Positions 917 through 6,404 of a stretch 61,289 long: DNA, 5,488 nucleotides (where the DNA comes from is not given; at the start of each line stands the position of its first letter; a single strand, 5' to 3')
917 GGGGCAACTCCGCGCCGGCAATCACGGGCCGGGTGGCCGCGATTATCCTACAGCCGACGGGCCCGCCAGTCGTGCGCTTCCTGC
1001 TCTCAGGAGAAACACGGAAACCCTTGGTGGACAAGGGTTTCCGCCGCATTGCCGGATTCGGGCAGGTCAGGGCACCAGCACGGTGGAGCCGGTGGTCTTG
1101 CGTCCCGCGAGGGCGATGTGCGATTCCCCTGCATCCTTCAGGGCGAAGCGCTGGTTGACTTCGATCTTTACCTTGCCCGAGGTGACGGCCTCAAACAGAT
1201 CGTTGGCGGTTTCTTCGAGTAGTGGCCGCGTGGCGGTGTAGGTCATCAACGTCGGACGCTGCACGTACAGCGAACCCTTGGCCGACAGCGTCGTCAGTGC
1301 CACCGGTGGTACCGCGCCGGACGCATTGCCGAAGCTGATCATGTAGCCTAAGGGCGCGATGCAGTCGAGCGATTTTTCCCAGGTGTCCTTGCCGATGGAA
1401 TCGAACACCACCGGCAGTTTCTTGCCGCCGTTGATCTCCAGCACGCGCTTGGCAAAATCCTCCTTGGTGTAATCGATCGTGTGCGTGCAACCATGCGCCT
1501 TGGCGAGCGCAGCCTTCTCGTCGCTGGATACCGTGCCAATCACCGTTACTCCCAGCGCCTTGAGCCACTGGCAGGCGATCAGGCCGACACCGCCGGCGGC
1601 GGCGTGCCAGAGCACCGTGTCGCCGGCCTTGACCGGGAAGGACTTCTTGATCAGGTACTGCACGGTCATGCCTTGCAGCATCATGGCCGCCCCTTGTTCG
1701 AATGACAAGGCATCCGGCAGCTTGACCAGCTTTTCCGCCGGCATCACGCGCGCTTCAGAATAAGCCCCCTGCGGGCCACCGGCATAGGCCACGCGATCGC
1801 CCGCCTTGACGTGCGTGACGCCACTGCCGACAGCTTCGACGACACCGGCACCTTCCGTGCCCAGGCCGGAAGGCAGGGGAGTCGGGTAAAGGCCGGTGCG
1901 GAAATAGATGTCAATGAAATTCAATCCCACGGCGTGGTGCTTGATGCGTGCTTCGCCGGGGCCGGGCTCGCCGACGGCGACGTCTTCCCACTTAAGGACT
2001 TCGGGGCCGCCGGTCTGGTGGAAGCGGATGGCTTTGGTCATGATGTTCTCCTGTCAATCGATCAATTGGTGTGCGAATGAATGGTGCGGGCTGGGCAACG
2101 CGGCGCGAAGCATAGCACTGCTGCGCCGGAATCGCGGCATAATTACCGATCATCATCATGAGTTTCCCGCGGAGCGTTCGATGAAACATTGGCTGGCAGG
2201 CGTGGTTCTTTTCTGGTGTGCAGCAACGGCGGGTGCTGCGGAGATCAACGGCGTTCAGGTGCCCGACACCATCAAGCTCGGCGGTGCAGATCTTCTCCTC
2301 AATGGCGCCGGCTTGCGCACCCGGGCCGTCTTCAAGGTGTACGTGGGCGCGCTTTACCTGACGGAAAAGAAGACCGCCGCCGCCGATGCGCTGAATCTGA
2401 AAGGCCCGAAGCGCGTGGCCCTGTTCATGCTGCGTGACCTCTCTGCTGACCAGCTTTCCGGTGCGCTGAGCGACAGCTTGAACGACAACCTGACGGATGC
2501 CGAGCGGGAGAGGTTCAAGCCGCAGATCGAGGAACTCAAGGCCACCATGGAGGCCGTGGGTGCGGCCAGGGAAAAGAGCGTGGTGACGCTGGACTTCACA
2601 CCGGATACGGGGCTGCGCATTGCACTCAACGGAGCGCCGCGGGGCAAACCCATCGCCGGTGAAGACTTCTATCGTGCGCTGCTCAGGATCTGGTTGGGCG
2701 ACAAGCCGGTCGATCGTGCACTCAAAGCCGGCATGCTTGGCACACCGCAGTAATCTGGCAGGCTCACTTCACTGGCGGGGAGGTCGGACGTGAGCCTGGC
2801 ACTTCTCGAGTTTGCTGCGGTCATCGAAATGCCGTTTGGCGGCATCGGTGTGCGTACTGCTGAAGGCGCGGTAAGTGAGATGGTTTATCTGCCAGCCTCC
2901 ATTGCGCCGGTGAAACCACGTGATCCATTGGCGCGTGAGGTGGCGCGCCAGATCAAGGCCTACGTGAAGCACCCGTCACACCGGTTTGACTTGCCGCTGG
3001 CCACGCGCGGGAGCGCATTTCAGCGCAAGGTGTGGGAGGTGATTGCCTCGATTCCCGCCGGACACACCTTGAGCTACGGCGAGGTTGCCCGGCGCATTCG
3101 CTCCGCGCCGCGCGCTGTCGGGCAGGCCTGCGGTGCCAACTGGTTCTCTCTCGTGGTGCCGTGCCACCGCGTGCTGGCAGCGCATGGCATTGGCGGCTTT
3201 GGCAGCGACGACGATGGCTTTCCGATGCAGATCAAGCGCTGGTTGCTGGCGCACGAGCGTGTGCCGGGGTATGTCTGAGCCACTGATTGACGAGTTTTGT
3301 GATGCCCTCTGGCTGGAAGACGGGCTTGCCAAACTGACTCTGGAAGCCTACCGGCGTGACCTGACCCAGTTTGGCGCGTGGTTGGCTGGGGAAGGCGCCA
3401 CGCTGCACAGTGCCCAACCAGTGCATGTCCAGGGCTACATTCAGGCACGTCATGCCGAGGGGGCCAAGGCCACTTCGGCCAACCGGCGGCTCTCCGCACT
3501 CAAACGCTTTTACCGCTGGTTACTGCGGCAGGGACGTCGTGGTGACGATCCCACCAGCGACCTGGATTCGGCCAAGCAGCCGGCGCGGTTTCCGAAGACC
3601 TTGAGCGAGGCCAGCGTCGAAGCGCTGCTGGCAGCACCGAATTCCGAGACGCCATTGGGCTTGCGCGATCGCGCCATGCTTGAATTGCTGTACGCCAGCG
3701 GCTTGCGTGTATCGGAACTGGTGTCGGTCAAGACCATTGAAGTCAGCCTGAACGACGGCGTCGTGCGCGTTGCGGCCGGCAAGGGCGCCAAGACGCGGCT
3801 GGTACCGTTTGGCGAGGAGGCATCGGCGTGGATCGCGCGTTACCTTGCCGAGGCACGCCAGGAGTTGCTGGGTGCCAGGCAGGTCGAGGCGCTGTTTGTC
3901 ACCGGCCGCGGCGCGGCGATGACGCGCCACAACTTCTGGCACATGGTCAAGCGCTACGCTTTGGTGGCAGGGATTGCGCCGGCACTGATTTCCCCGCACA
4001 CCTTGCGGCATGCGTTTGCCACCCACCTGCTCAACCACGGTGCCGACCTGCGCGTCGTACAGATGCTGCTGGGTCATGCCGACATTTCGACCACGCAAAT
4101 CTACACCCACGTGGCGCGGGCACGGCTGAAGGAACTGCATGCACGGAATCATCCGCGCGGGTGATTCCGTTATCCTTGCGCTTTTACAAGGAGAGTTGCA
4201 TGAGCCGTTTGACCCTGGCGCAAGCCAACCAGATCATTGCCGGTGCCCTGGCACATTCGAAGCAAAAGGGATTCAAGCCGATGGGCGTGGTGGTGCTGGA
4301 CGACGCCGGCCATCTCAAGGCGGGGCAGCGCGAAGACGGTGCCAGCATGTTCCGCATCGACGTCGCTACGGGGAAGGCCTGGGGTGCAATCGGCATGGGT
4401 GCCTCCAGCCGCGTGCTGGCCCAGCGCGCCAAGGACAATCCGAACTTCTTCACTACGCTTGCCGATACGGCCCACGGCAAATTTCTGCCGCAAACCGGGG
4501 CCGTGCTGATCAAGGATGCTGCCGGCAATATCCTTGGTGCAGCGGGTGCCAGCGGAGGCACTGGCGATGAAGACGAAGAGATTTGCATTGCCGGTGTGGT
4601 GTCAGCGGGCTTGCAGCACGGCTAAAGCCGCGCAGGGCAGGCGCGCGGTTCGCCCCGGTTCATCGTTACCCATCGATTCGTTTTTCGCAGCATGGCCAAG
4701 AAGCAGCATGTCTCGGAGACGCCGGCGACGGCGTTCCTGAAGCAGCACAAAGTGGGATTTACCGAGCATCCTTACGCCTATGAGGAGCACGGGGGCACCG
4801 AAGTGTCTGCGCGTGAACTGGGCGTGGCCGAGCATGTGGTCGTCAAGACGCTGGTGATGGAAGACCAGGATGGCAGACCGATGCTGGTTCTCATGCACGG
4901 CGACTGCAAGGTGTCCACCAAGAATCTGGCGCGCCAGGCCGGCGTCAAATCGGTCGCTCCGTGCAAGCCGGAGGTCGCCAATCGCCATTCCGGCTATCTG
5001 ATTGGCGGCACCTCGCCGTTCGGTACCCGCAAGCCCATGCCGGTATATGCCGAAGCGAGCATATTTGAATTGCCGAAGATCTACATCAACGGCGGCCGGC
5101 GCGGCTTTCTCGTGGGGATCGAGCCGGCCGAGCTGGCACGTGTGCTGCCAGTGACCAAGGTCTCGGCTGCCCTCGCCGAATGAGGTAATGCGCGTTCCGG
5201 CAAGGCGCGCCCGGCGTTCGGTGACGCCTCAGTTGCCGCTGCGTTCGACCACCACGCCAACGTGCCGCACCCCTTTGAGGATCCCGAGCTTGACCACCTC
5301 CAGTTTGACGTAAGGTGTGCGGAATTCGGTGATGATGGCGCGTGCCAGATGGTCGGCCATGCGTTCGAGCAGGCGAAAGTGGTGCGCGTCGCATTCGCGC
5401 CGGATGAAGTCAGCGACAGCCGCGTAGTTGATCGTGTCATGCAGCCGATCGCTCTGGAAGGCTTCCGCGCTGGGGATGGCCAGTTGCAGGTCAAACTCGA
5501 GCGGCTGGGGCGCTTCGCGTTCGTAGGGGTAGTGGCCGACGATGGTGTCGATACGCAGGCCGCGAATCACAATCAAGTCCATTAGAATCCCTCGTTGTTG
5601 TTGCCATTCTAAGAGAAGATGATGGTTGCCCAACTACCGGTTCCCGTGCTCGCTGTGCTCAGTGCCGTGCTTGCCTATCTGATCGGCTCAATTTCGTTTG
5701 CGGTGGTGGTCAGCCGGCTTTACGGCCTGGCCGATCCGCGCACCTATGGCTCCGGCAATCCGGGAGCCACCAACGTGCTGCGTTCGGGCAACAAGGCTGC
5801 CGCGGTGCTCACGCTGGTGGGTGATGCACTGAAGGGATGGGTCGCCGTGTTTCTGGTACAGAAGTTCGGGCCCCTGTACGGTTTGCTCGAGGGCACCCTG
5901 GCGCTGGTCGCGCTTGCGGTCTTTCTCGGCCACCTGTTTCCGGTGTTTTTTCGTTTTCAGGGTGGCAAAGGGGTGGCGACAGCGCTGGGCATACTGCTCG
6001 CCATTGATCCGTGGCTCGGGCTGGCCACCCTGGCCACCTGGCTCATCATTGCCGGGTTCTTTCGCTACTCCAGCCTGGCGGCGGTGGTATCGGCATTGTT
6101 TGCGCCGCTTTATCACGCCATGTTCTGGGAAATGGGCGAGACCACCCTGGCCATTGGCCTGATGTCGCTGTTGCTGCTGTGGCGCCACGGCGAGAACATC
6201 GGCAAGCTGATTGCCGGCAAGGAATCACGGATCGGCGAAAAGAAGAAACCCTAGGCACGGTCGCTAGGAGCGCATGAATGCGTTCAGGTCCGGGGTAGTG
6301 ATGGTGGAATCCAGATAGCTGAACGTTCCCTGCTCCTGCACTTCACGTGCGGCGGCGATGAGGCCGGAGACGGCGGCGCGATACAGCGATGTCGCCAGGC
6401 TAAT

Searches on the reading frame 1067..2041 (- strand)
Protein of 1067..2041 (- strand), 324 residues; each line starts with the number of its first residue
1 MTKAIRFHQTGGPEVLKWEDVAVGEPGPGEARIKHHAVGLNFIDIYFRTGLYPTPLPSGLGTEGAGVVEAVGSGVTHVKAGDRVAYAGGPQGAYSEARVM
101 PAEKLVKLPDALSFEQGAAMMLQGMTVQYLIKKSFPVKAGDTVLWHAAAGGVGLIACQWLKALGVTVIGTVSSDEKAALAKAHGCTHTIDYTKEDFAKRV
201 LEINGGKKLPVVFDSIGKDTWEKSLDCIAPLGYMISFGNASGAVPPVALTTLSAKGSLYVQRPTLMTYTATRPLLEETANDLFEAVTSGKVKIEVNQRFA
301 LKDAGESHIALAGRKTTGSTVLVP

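Call 46: search_protein_families(library=pfam, proteins=[window:1067-2041:-], max_evalue=0.00001)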
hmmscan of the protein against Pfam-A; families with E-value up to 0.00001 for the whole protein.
window:1067-2041:- (324 aa): 3 families
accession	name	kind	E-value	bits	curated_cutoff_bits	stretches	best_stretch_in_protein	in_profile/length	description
PF00107.32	ADH_zinc_N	-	2.2e-25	89.5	31.8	1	151-258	1-113/129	Zinc-binding dehydrogenase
PF08240.17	ADH_N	-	1.4e-17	64.2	23.5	1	27-110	1-104/104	Alcohol dehydrogenase GroES-like domain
PF13602.12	ADH_zinc_N_2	-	8e-17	62.9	27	1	184-322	2-134/134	Zinc-binding dehydrogenase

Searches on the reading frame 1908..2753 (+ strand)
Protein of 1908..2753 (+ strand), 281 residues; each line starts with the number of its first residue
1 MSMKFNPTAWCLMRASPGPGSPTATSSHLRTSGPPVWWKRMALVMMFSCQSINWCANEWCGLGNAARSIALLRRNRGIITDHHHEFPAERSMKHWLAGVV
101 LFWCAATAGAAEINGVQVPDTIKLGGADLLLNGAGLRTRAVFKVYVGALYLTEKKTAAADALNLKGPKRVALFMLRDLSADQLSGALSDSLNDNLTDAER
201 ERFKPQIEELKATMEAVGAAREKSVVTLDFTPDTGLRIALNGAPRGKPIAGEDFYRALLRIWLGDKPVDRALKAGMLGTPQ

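Call 46: search_protein_families(library=pfam, proteins=[window:1908-2753:+], max_evalue=0.00001)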
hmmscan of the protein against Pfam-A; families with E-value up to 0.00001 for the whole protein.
window:1908-2753:+ (281 aa): 1 family
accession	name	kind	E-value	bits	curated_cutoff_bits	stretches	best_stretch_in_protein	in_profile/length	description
PF16036.10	Chalcone_3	-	2.2e-46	158.4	27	1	110-278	1-165/165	Chalcone isomerase-like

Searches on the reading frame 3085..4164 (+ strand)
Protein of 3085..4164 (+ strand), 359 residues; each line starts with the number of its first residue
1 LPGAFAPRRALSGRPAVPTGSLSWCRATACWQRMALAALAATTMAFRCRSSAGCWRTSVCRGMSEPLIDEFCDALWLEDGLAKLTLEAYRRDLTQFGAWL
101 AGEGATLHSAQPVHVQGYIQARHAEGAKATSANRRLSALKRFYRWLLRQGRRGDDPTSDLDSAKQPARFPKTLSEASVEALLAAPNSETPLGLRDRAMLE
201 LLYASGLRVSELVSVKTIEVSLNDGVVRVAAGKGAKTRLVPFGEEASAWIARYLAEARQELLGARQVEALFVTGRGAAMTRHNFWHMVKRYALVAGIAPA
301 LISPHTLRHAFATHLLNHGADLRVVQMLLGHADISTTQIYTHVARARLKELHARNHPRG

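Call 46: search_protein_families(library=pfam, proteins=[window:3085-4164:+], max_evalue=0.00001)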
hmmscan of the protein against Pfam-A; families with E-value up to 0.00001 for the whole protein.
window:3085-4164:+ (359 aa): 3 families
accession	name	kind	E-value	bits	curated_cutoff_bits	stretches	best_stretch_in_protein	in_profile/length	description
PF00589.27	Phage_integrase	-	5.5e-49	166.7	27.1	1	172-345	2-170/172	Phage integrase family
PF02899.23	Phage_int_SAM_1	-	1.2e-25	90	22.3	1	68-150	1-83/83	Phage integrase, N-terminal SAM-like domain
PF13495.12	Phage_int_SAM_4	-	8.3e-08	33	27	0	67-148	1-80/85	Phage integrase, N-terminal SAM-like domain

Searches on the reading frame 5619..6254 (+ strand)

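Call 46: search_protein_families(library=pfam, proteins=[window:5619-6254:+], max_evalue=0.00001)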
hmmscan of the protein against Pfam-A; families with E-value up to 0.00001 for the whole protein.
window:5619-6254:+ (211 aa): 1 family
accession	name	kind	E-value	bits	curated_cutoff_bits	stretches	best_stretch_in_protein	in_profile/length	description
PF02660.20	G3P_acyltransf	-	2.5e-52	177.7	24.1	1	18-197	1-164/164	Glycerol-3-phosphate acyltransferase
